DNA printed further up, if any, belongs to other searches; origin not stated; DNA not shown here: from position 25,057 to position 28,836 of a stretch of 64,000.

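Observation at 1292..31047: Repeated secreted two-gene cassette: giant HEXXH peptidase-like protein plus non-catalytic FGE/C-lectin-fold partner (best candidate for an undescribed system)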

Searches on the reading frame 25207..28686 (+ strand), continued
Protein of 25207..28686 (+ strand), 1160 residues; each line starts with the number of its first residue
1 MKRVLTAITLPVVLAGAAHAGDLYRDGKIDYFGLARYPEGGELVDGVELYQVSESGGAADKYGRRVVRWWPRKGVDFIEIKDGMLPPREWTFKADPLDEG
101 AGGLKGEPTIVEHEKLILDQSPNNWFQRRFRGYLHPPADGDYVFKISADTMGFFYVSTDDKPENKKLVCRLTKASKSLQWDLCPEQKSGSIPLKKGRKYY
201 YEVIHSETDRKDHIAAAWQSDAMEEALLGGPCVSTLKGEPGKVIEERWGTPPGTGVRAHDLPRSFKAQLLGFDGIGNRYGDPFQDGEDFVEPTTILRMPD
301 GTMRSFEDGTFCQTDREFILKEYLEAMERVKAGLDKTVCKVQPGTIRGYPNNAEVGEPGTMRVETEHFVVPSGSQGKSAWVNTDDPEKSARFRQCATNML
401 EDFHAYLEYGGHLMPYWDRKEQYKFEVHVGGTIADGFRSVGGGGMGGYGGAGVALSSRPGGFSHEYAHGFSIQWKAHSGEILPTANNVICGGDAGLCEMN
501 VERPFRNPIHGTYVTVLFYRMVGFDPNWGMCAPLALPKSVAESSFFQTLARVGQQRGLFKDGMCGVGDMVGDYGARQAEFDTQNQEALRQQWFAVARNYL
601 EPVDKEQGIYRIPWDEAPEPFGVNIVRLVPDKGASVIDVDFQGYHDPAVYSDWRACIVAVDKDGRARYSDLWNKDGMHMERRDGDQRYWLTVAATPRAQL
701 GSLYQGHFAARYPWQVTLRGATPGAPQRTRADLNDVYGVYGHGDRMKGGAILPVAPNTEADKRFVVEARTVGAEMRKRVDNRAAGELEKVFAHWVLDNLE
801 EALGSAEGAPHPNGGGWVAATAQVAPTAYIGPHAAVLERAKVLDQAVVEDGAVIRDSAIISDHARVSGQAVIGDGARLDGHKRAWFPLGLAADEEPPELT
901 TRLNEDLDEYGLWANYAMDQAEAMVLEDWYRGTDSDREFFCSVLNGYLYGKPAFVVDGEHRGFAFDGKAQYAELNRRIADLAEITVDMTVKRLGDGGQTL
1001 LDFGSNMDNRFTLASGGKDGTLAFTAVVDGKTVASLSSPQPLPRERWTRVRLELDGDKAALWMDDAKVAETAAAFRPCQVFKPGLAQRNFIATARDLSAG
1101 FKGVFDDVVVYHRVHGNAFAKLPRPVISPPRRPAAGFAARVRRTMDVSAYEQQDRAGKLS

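Call 47: fold_search(model_id=the predicted structure, library=viral)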
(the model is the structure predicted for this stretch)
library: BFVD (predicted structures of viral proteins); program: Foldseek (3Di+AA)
matches with E <= 10: 1747; with E <= 0.001: 502
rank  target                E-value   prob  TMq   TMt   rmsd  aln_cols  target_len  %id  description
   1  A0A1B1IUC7            2.1e-11  1.00  0.16  0.63   7.0       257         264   14  (no name in the UniProt tables at hand)
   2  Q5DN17                3.4e-11  1.00  0.16  0.20  29.9      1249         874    8  Gp88 [Alphaproteobacteria phage PhiJL001]
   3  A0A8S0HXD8            9.9e-11  1.00  0.13  0.25   4.7       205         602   14  (no name in the UniProt tables at hand)
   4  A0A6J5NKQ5            1.1e-10  1.00  0.16  0.74   2.7       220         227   14  Concanavalin A-like lectin/glucanases superfamily [uncultured Caudovirales phage]
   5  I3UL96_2              2.2e-10  1.00  0.15  0.12   6.7       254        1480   13  (no name in the UniProt tables at hand)
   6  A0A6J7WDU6            2.5e-10  1.00  0.15  0.69   3.1       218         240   16  Concanavalin A-like lectin/glucanases superfamily [uncultured Caudovirales phage]
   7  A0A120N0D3            3.4e-10  1.00  0.15  0.12  23.3       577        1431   12  (no name in the UniProt tables at hand)
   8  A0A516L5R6            5.5e-10  1.00  0.15  0.13   2.8       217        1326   15  (no name in the UniProt tables at hand)
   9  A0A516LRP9            6.1e-10  1.00  0.15  0.53   4.0       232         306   16  (no name in the UniProt tables at hand)
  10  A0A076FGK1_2          8.4e-10  1.00  0.14  0.15   5.7       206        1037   14  Putative concanavalin A-like lectin/glucanase superfamily protein [Aureococcus anophagefferens virus]
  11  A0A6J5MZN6            8.4e-10  1.00  0.15  0.67   3.5       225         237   13  Concanavalin A-like lectin/glucanases superfamily [uncultured Caudovirales phage]
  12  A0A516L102            9.4e-10  1.00  0.16  0.16   9.1       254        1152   14  (no name in the UniProt tables at hand)
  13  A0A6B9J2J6            1.2e-09  1.00  0.15  0.36  22.8       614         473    7  (no name in the UniProt tables at hand)
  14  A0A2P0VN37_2          1.2e-09  1.00  0.13  0.18  13.2       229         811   15  Concanavalin A-like lectin/glucanase domain-containing protein [Tetraselmis virus 1]
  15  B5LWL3                1.3e-09  1.00  0.15  0.43   4.7       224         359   16  LamG-like jellyroll fold domain-containing protein [Feldmannia species virus]
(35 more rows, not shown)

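Call 61: search_protein_families(library=pfam, proteins=[L047:6412-9465:+, L032:4074-6263:+, L052:9554-15430:+, L023:15848-19762:+, L016:1353-3266:+, L073:5753-7798:+], max_evalue=0.001)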
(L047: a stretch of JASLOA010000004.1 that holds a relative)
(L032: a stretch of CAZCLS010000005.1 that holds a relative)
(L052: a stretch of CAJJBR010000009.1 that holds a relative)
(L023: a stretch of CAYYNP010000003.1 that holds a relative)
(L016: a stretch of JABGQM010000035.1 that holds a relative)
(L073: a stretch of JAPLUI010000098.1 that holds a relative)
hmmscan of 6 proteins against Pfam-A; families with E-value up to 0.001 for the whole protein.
L047:6412-9465:+ (1017 aa): 3 families
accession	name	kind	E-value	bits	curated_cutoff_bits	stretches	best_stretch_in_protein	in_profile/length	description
PF03781.23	FGE-sulfatase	-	3.4e-35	122.4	23.3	1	730-955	7-226/255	Sulfatase-modifying factor enzyme 1-like domain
PF03629.24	SASA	-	7.5e-22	78.5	24.8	2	115-225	3-103/226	Carbohydrate esterase, sialic acid-specific acetylesterase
PF02837.24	Glyco_hydro_2_N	-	1.6e-05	25.4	28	1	293-379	56-140/169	Glycosyl hydrolases family 2, sugar binding domain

L032:4074-6263:+ (729 aa): 2 families
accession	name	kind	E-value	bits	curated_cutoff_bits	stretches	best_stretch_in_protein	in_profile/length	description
PF03781.23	FGE-sulfatase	-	1.6e-40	139.9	23.3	1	47-307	4-252/255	Sulfatase-modifying factor enzyme 1-like domain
PF03747.19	ADP_ribosyl_GH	-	8.1e-27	95.1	26.2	1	352-641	2-286/287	ADP-ribosylglycohydrolase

L052:9554-15430:+ (1958 aa): 3 families
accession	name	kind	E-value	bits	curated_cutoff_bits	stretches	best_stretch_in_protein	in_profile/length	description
PF03781.23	FGE-sulfatase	-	2.8e-40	139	23.3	1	1688-1951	4-254/255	Sulfatase-modifying factor enzyme 1-like domain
PF19527.4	DUF6055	-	1.8e-20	73.8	27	1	551-718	248-415/417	Family of unknown function (DUF6055)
PF13385.13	Laminin_G_3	-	1.1e-06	29.3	27.6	1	1021-1168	1-146/151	Concanavalin A-like lectin/glucanases superfamily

L023:15848-19762:+ (1304 aa): 3 families
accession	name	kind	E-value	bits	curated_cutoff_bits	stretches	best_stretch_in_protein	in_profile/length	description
PF03781.23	FGE-sulfatase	-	2.7e-47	162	23.3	1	1035-1298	4-254/255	Sulfatase-modifying factor enzyme 1-like domain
PF18582.6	HZS_alpha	-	1.9e-32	112.1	26.6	1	652-743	1-98/98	Hydrazine synthase alpha subunit middle domain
PF08305.17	NPCBM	-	3e-27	95.7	23.9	2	92-171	3-82/137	NPCBM/NEW2 domain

L016:1353-3266:+ (637 aa): 1 family
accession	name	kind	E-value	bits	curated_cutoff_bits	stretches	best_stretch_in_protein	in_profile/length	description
PF03781.23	FGE-sulfatase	-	1.5e-45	156.3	23.3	1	370-624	4-254/255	Sulfatase-modifying factor enzyme 1-like domain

L073:5753-7798:+ (681 aa): 1 family
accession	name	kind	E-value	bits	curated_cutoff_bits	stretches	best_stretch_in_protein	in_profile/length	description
PF03781.23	FGE-sulfatase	-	8.2e-50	170.3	23.3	1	201-450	5-253/255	Sulfatase-modifying factor enzyme 1-like domain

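Call 72: search_protein_families(library=pfam, proteins=[L070:18645-21974:-, L016:14654-20761:+, L031:2500-4308:+, L047:4602-5807:+, L004:3636-6209:+, L061:1868-3691:+, L028:7988-9877:+, L004:7145-9889:+], max_evalue=0.0001)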
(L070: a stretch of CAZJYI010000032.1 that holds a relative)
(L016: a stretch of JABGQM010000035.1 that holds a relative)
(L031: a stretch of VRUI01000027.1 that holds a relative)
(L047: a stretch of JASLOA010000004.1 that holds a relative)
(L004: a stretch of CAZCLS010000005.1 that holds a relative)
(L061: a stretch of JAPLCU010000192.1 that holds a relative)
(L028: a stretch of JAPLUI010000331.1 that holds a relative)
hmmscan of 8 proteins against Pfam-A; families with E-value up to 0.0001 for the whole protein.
L070:18645-21974:- (1109 aa): 6 families
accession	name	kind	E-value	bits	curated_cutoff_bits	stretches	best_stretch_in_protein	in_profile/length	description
PF17389.8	Bac_rhamnosid6H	-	5.9e-62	210.3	24.5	1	625-966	2-339/339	Bacterial alpha-L-rhamnosidase 6 hairpin glycosidase domain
PF08531.16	Bac_rhamnosid_N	-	9.6e-54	182.2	25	1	355-525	1-171/172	Alpha-L-rhamnosidase N-terminal domain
PF25788.1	Ig_Rha78A_N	-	1.5e-38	131.7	27.4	1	39-149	1-105/105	Rha78A-like, N-terminal immunoglobulin domain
PF17390.7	Bac_rhamnosid_C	-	4.3e-19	68.6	22.1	1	979-1040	4-65/78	Bacterial alpha-L-rhamnosidase C-terminal domain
PF05592.18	Bac_rhamnosid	-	3.9e-11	43.2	22.2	1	537-619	4-101/102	Bacterial alpha-L-rhamnosidase concanavalin-like domain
PF22422.2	MGH1-like_GH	-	4.8e-06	26.8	27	0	799-855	176-232/356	Mannosylglycerate hydrolase MGH1-like glycoside hydrolase domain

L016:14654-20761:+ (2035 aa): 1 family
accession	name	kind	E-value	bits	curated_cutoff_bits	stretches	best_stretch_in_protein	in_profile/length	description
PF13385.13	Laminin_G_3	-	1.1e-56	191.6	27.6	5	1890-2031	14-151/151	Concanavalin A-like lectin/glucanases superfamily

L031:2500-4308:+ (602 aa): 5 families
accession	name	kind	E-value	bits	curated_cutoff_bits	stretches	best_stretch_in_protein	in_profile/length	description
PF13088.12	BNR_2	-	1.6e-33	116.7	31.4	1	273-575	1-276/277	BNR repeat-like domain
PF13859.12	BNR_3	-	2.6e-18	66.9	27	1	265-495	2-212/308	BNR repeat-like domain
PF24316.1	Tli3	-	6.1e-11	43.2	27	0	408-445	63-99/129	T6SS Tli3 immunity protein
PF02012.26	BNR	-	3.9e-09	35.6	27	0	433-442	2-11/12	BNR/Asp-box repeat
PF21471.3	Reelin_subrepeat-B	-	5.6e-05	23.4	27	0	531-560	53-82/127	Reelin subrepeat B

L047:4602-5807:+ (401 aa): 1 family
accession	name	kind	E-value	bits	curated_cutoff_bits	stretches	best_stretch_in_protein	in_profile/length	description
PF01797.21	Y1_Tnp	-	4.3e-13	49.9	23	2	81-143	5-67/121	Transposase IS200 like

L004:3636-6209:+ (857 aa): 7 families
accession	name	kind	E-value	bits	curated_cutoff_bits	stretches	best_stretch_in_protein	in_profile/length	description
PF18565.7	Glyco_hydro2_C5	-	2.2e-34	117.8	32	1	743-844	1-102/103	Glycoside hydrolase family 2 C-terminal domain 5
PF02836.23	Glyco_hydro_2_C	-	1.3e-28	100.5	21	1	356-520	6-174/302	Glycosyl hydrolases family 2, TIM barrel domain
PF02837.24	Glyco_hydro_2_N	-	7.1e-21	75.3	28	1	92-235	30-168/169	Glycosyl hydrolases family 2, sugar binding domain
PF00703.27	Glyco_hydro_2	-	3.3e-18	66.9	23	1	243-348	5-109/109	Glycosyl hydrolases family 2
PF16355.11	DUF4982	-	2.4e-11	43.8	23.9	1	672-726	2-58/61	Domain of unknown function (DUF4982)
PF22666.2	Glyco_hydro_2_N2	-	3.7e-10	40.6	27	1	139-213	48-120/167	Glycosyl hydrolase 2 galactose-binding domain-like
PF13364.12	BetaGal_ABD2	-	1.1e-06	29.8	23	1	132-215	29-111/112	Beta-galactosidase second all-beta domain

L061:1868-3691:+ (607 aa): 2 families
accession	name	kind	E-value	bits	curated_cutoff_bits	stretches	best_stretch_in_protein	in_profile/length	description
PF00664.28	ABC_membrane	-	2e-51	175.7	28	1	34-308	1-273/274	ABC transporter transmembrane region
PF00005.33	ABC_tran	-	2e-33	116.3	25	1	370-519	1-137/137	ABC transporter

L028:7988-9877:+ (629 aa): 4 families
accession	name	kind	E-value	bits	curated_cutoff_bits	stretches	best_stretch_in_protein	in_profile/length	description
PF13088.12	BNR_2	-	4.1e-16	59.6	31.4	1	199-344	84-227/277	BNR repeat-like domain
PF02012.26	BNR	-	1.6e-09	36.7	27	0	307-317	2-12/12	BNR/Asp-box repeat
PF13385.13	Laminin_G_3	-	5.7e-07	30.2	27.6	1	522-606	68-150/151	Concanavalin A-like lectin/glucanases superfamily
PF15902.12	Sortilin-Vps10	-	2.1e-05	24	33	0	145-213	2-61/446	Sortilin, neurotensin receptor 3,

L004:7145-9889:+ (914 aa): 7 families
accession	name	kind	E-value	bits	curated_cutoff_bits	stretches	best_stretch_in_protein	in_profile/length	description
PF00474.23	SSF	-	2.8e-52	178.4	22.8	1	456-859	1-405/406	Sodium:solute symporter family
PF24996.1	NANM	-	1.2e-43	149.8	45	2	164-416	2-220/350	N-acetylneuraminate epimerase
PF13964.12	Kelch_6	-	2.2e-08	34.3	25.3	0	237-276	11-46/50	Kelch motif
PF24681.1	Kelch_KLHDC2_KLHL20_DRC7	-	4.9e-08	33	50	1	98-306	37-221/221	KLHDC2/KLHL20/DRC7 Kelch-repeats domain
PF13418.12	Kelch_4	-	8.6e-06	26.1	21.6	0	237-276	12-47/49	Galactose oxidase, central domain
PF07646.21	Kelch_2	-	4e-05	23.8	21.3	0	237-277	11-48/48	Kelch motif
PF24981.1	Beta-prop_ATRN-LZTR1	-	8.1e-05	22.5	50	0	212-307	134-220/289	Attractin/LZTR1 beta-propeller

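Call 75: search_protein_families(library=pfam, proteins=[L017:15564-17108:+, L049:6180-7940:+, L072:21100-22503:+, L063:6606-8024:+, L057:15672-17309:-], max_evalue=0.0001)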
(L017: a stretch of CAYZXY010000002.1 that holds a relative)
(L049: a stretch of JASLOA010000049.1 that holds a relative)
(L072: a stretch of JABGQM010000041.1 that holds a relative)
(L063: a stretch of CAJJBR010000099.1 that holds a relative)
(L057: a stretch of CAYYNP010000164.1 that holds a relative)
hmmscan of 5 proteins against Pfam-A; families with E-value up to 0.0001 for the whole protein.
L017:15564-17108:+ (514 aa): 4 families
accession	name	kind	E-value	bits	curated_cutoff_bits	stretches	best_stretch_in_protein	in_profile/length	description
PF00884.28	Sulfatase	-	7.2e-47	160.6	25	1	63-417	1-300/301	Sulfatase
PF16347.10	SGSH_C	-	2e-19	70.7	29.3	1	366-505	1-146/154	N-sulphoglucosamine sulphohydrolase, C-terminal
PF01663.27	Phosphodiest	-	3.7e-11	43.6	23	0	84-198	14-120/342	Type I phosphodiesterase / nucleotide pyrophosphatase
PF01676.23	Metalloenzyme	-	2.1e-05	24.6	24.3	0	323-418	166-250/252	Metalloenzyme superfamily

L049:6180-7940:+ (586 aa): 2 families
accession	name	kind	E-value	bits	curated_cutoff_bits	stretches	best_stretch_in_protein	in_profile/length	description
PF00884.28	Sulfatase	-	3.2e-60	204.4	25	1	32-458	1-300/301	Sulfatase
PF16347.10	SGSH_C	-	9.5e-12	45.8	29.3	1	413-556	8-149/154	N-sulphoglucosamine sulphohydrolase, C-terminal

L072:21100-22503:+ (467 aa): 4 families
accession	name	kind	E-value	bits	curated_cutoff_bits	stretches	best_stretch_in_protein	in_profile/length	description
PF00884.28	Sulfatase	-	1.1e-66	225.7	25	1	17-328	1-301/301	Sulfatase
PF16347.10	SGSH_C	-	4.3e-13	50.1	29.3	1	287-421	12-153/154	N-sulphoglucosamine sulphohydrolase, C-terminal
PF14707.11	Sulfatase_C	-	5.1e-10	40.4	30.9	1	353-425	1-98/127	C-terminal region of aryl-sulfatase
PF01663.27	Phosphodiest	-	8.1e-05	22.8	23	0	229-268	183-222/342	Type I phosphodiesterase / nucleotide pyrophosphatase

L063:6606-8024:+ (472 aa): 3 families
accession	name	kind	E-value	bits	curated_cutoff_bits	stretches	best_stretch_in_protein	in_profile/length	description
PF00884.28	Sulfatase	-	5.4e-56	190.5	25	1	27-352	1-300/301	Sulfatase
PF16347.10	SGSH_C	-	3.3e-25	89.5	29.3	1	308-435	8-137/154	N-sulphoglucosamine sulphohydrolase, C-terminal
PF01663.27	Phosphodiest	-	1.4e-07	31.9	23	1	30-295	2-221/342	Type I phosphodiesterase / nucleotide pyrophosphatase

L057:15672-17309:- (545 aa): 2 families
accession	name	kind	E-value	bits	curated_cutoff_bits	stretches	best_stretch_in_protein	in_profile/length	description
PF00884.28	Sulfatase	-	1.4e-56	192.5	25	1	56-443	1-301/301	Sulfatase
PF16347.10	SGSH_C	-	1.4e-14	54.9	29.3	1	397-519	8-133/154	N-sulphoglucosamine sulphohydrolase, C-terminal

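Call 97: find_encoding_contigs(protein=P0047, flank=10000, max_places=1)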
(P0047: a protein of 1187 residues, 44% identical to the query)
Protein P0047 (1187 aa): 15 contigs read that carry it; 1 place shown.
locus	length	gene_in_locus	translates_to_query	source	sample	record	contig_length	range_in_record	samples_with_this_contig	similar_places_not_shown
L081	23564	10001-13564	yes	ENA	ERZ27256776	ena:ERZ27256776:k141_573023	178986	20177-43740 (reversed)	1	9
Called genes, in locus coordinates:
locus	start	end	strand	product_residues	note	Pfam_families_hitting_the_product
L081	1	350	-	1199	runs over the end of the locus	PF19527:DUF6055, PF13385:Laminin_G_3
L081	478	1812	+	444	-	PF01011:PQQ (weak), PF13360:PQQ_2, PF13570:Beta-prop_ACSF4 (faint)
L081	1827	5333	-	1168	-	PF18582:HZS_alpha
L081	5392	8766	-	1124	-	PF18582:HZS_alpha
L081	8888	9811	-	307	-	PF03781:FGE-sulfatase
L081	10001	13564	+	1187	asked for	PF19527:DUF6055, PF13385:Laminin_G_3 (weak)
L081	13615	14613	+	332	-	PF03781:FGE-sulfatase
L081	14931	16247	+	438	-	PF01139:RtcB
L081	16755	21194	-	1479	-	PF19527:DUF6055, PF13385:Laminin_G_3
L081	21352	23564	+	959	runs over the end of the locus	PF18582:HZS_alpha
